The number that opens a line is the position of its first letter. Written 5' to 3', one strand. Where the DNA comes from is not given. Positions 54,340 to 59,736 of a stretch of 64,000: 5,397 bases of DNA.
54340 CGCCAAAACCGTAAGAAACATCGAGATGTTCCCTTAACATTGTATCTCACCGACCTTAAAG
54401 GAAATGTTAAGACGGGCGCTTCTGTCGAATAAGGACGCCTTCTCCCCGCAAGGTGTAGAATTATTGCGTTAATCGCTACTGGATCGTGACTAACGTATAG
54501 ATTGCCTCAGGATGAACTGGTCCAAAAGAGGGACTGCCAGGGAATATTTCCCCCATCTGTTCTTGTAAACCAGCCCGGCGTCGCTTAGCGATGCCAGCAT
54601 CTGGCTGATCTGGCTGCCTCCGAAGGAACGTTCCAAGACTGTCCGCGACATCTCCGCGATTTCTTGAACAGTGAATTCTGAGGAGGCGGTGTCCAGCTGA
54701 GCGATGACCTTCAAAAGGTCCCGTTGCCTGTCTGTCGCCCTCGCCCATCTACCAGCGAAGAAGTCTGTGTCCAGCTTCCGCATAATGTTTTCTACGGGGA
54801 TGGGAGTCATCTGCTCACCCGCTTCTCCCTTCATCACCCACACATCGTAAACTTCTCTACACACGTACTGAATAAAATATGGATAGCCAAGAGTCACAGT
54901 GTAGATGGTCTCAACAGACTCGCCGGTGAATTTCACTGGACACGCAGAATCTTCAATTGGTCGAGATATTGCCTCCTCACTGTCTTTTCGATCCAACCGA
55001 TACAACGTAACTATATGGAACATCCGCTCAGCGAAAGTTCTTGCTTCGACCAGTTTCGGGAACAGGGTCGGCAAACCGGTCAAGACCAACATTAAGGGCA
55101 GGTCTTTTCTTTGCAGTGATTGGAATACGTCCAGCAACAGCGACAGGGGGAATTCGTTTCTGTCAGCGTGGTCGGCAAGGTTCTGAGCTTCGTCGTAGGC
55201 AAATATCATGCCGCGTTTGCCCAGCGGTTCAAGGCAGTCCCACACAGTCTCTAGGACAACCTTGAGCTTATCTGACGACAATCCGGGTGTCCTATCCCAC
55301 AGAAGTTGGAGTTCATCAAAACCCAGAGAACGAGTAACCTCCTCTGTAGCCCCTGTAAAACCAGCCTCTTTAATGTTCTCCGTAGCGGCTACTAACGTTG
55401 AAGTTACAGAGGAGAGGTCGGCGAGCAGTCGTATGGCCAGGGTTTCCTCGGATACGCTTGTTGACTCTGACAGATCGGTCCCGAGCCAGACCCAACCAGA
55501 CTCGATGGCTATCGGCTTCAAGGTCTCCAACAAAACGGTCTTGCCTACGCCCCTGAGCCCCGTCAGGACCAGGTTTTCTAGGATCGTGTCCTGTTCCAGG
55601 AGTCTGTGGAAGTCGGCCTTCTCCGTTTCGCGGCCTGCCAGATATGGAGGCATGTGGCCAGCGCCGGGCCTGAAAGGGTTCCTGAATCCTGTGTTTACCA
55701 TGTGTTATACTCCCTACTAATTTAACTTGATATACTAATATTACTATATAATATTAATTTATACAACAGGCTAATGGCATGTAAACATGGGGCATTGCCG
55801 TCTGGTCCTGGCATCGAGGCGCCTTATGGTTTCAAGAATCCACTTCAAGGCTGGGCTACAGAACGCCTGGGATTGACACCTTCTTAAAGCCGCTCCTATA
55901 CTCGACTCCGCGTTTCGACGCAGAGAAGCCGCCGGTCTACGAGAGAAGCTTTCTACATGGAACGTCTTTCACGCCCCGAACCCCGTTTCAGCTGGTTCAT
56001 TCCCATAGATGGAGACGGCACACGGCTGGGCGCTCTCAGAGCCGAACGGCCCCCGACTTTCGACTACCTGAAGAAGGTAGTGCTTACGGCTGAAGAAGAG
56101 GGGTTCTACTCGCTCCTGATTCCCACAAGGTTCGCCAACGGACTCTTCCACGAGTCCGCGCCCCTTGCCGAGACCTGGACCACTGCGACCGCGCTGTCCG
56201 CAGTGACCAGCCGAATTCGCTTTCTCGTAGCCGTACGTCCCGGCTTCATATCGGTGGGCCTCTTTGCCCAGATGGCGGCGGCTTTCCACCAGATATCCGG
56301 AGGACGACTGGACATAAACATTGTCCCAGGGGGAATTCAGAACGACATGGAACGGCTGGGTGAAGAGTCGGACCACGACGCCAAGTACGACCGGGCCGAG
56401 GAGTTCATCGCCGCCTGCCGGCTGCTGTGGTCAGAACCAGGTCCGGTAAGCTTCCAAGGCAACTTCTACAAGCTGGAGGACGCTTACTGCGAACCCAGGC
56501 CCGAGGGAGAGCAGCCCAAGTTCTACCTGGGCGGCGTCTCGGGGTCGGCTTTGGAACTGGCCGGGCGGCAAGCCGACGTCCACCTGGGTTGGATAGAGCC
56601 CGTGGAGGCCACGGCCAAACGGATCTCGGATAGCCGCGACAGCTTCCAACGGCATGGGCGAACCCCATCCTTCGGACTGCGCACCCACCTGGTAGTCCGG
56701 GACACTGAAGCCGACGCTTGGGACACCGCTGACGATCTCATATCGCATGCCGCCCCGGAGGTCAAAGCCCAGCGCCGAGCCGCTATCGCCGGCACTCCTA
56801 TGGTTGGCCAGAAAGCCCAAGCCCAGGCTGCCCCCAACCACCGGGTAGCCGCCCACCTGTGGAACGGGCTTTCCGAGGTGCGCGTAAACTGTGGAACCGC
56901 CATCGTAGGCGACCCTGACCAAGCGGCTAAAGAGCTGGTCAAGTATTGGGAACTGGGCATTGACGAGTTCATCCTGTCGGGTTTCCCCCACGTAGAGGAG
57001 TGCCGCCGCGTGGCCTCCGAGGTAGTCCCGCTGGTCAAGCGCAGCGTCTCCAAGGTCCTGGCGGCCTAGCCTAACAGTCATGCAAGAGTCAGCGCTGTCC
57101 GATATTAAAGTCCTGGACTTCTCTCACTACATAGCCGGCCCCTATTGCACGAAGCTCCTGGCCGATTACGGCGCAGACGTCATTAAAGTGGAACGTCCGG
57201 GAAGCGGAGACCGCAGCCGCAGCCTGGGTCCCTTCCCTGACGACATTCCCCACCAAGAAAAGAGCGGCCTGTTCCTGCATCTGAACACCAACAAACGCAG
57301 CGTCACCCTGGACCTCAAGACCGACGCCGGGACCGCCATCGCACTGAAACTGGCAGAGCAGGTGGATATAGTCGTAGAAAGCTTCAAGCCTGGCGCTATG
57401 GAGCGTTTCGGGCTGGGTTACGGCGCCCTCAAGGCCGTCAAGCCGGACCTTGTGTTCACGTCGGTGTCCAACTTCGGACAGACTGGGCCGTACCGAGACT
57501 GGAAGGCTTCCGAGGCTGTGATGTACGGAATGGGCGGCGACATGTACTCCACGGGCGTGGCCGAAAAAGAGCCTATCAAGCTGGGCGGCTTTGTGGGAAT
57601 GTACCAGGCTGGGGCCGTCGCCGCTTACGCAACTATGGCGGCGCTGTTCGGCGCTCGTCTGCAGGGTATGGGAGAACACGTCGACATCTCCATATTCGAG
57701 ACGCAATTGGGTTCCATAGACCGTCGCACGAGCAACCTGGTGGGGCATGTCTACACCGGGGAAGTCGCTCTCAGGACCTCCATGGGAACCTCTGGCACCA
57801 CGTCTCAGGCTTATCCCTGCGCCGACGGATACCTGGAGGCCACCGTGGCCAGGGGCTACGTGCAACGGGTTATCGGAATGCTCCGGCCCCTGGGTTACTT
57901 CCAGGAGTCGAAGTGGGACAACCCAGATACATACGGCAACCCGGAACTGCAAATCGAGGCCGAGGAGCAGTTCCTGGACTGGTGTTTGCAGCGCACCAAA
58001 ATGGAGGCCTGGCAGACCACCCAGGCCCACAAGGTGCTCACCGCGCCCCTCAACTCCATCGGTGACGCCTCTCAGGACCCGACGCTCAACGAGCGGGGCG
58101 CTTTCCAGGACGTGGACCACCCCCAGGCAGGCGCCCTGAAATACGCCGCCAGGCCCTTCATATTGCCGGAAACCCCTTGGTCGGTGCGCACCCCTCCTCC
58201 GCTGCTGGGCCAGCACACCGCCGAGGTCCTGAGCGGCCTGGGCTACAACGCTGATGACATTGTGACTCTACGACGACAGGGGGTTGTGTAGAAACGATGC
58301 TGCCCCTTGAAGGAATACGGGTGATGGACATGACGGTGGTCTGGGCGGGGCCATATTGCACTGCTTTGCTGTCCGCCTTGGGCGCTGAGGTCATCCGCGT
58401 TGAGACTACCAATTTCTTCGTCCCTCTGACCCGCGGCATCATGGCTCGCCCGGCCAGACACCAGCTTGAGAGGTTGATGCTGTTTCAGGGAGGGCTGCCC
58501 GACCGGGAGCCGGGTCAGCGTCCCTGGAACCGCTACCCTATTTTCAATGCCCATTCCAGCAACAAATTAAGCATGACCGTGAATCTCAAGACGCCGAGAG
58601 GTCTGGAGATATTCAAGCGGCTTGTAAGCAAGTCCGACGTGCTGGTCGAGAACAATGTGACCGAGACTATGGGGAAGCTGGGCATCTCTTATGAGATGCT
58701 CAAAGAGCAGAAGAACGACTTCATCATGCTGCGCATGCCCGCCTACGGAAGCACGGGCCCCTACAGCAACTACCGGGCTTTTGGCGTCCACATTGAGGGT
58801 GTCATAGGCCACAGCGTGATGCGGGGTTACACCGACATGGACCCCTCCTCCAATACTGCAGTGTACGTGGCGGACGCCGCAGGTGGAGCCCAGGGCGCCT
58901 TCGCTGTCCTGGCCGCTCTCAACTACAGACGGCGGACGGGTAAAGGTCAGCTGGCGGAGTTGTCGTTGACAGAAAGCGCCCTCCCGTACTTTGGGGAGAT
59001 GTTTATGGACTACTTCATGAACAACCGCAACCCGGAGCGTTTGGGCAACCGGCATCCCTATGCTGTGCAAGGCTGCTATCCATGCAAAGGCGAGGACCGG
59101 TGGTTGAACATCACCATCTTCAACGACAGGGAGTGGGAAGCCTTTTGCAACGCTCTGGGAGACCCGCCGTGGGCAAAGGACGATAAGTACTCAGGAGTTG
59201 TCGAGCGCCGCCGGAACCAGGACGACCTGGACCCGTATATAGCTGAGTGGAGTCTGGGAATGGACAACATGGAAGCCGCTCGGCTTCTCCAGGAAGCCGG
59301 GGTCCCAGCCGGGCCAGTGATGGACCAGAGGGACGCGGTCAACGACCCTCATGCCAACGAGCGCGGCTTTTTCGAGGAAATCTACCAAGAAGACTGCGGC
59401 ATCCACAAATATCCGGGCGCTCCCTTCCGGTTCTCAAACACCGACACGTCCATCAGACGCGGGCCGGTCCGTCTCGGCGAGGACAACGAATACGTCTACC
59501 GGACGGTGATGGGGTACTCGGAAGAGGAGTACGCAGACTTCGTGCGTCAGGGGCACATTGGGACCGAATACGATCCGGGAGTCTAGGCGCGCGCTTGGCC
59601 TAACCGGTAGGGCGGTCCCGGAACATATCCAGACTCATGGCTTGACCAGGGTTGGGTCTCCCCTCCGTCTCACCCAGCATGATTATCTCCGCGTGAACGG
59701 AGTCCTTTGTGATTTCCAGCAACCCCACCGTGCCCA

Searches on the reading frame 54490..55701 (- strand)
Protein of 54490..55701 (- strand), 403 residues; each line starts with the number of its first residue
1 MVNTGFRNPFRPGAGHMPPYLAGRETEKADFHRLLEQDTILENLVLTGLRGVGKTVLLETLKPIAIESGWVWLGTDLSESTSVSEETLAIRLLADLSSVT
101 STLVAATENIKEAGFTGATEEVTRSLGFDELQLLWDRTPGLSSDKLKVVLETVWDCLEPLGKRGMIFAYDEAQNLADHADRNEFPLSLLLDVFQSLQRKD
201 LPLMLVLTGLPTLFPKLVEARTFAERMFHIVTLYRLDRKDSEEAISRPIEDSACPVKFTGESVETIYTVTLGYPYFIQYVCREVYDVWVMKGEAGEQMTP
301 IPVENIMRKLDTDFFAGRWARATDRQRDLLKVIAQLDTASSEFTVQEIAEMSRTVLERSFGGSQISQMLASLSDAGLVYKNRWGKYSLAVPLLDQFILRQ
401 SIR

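Call 61: search_protein_families(library=pfam, proteins=[window:54490-55701:-], max_evalue=0.00001)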
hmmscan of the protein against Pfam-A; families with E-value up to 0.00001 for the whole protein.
window:54490-55701:- (403 aa): 1 family
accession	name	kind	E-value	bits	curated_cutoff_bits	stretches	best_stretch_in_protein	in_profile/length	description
PF13191.12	AAA_16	-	6.6e-10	40.2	32.6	1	21-206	2-154/167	AAA ATPase domain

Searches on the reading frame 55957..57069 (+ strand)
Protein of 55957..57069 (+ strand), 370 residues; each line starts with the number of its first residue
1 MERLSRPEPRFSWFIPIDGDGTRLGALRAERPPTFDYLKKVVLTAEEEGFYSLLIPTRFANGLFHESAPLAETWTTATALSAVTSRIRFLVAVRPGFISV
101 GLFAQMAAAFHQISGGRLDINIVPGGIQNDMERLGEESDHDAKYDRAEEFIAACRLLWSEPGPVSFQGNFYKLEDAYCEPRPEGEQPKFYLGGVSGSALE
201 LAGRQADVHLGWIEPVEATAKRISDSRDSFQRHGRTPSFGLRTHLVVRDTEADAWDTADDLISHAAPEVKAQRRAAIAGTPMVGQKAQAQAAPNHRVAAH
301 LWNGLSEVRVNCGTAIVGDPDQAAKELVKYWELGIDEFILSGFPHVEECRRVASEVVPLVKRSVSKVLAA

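Call 61: search_protein_families(library=pfam, proteins=[window:55957-57069:+], max_evalue=0.00001)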
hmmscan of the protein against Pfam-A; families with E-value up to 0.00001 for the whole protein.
window:55957-57069:+ (370 aa): 1 family
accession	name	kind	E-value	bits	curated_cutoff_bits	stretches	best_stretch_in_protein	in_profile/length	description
PF00296.26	Bac_luciferase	-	3.8e-60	204.3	27.9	1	10-336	2-313/314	Luciferase-like monooxygenase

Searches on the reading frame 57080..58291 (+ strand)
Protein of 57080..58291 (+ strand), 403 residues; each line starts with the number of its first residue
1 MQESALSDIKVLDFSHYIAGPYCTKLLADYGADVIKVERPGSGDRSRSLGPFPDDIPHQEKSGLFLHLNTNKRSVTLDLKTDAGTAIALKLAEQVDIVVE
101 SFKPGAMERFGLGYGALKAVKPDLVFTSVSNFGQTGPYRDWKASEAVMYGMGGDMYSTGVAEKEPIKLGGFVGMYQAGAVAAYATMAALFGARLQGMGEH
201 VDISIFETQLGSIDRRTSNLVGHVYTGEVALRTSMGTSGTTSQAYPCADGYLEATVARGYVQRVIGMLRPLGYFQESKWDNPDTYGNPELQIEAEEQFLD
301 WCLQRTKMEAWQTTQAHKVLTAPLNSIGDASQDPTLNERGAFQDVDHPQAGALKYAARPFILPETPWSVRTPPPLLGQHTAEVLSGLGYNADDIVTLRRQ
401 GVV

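Call 61: search_protein_families(library=pfam, proteins=[window:57080-58291:+], max_evalue=0.00001)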
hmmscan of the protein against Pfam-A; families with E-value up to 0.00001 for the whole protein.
window:57080-58291:+ (403 aa): 1 family
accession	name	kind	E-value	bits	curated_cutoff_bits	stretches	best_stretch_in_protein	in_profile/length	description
PF02515.22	CoA_transf_3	-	1.1e-89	301.6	23.3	1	6-380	1-366/366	CoA-transferase family III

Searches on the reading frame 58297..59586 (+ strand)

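Call 61: search_protein_families(library=pfam, proteins=[window:58297-59586:+], max_evalue=0.00001)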
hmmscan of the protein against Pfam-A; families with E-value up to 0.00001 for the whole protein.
window:58297-59586:+ (429 aa): 1 family
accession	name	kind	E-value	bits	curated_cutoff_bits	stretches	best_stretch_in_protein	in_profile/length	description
PF02515.22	CoA_transf_3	-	8.1e-91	305.3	23.3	1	4-397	1-366/366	CoA-transferase family III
